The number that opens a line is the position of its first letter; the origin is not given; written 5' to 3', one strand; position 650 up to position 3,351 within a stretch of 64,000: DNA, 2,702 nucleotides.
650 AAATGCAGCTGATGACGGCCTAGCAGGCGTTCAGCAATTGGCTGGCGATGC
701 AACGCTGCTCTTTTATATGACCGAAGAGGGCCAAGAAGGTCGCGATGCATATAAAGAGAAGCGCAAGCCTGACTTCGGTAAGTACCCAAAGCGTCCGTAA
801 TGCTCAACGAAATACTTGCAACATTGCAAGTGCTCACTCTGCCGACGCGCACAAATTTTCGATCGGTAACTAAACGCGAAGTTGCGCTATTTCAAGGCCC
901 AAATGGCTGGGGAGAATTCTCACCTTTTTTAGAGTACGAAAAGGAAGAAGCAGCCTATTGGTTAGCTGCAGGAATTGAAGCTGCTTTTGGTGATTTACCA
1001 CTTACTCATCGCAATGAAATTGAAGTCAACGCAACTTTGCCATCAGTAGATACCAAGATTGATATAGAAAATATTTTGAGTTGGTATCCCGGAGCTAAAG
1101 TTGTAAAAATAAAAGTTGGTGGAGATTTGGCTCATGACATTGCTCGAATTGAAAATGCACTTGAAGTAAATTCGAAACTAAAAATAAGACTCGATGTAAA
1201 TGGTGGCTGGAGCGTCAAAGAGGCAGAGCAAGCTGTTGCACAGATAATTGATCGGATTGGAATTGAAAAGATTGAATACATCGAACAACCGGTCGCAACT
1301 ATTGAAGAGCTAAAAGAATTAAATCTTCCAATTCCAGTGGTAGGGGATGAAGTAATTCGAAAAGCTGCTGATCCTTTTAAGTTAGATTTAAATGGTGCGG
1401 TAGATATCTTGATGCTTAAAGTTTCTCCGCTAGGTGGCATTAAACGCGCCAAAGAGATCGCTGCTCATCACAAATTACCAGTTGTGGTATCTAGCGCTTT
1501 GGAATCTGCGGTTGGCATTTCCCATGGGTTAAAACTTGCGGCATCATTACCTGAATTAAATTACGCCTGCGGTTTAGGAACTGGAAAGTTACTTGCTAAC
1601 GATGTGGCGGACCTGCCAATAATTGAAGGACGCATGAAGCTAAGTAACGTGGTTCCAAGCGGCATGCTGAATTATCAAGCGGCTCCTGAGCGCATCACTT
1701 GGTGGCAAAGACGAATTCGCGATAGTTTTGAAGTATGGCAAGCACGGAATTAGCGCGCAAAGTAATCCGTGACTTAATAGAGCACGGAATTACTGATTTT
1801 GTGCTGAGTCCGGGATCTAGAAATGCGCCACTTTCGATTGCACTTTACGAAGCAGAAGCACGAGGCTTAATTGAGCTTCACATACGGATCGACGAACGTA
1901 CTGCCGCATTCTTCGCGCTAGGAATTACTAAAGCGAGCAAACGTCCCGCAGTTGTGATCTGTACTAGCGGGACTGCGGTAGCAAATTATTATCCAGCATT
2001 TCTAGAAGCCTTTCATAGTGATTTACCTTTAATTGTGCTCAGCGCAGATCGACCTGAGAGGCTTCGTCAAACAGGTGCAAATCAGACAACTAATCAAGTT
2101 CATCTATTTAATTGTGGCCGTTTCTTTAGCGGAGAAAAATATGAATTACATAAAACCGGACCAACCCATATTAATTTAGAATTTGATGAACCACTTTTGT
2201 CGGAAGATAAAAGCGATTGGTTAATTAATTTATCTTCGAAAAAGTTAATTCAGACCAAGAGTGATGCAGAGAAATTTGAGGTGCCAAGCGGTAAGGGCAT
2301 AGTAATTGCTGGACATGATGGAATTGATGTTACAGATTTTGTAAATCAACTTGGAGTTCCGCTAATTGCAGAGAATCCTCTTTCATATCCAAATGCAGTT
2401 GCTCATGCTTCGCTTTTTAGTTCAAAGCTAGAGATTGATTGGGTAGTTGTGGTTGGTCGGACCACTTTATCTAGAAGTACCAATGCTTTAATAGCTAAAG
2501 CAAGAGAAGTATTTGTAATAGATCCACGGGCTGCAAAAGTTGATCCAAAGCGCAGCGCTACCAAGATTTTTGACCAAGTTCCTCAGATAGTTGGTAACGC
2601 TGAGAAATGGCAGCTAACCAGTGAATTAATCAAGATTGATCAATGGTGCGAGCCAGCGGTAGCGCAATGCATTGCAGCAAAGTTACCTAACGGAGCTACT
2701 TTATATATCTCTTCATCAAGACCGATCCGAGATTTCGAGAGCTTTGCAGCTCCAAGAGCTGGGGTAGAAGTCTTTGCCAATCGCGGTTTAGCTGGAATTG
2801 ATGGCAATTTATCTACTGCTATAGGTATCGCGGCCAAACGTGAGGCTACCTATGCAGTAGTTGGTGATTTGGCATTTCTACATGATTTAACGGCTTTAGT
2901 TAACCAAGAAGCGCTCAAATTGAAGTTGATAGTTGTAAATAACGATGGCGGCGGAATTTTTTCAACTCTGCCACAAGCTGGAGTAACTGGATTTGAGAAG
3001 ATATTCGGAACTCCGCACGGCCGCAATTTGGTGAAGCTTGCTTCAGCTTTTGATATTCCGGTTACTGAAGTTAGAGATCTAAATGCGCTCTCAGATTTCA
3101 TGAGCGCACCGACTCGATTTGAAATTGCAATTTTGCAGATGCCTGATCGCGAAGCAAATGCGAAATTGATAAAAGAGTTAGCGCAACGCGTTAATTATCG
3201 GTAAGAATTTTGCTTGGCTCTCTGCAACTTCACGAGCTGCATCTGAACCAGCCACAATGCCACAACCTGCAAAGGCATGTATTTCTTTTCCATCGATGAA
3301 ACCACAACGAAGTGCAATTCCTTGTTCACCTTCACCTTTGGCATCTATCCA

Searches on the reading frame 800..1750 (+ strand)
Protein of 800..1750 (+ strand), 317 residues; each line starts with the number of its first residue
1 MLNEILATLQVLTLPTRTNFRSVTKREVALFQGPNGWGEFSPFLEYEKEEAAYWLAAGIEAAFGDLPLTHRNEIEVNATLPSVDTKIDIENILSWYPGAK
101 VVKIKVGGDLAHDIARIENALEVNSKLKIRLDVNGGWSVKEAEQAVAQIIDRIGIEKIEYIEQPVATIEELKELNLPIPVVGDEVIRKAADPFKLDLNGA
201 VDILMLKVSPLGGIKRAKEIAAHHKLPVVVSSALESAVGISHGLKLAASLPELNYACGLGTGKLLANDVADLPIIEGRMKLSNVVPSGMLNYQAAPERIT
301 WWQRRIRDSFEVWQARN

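Call 69: find_encoding_contigs(protein=window:800-1750:+, flank=10000, max_places=2)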
Protein window:800-1750:+ (317 aa): no gene with exactly this product is on record in the collection.

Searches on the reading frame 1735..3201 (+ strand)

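Call 22: search_protein_families(library=pfam, proteins=[window:1735-3201:+], max_evalue=0.00001)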
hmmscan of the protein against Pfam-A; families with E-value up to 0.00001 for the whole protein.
window:1735-3201:+ (489 aa): 2 families
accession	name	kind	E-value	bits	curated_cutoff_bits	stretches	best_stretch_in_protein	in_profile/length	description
PF02776.23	TPP_enzyme_N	-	8.2e-21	74.4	26.8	1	6-123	3-118/119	Thiamine pyrophosphate enzyme, N-terminal TPP binding domain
PF02775.26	TPP_enzyme_C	-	5.1e-07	30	21.9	1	348-452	23-133/151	Thiamine pyrophosphate enzyme, C-terminal TPP binding domain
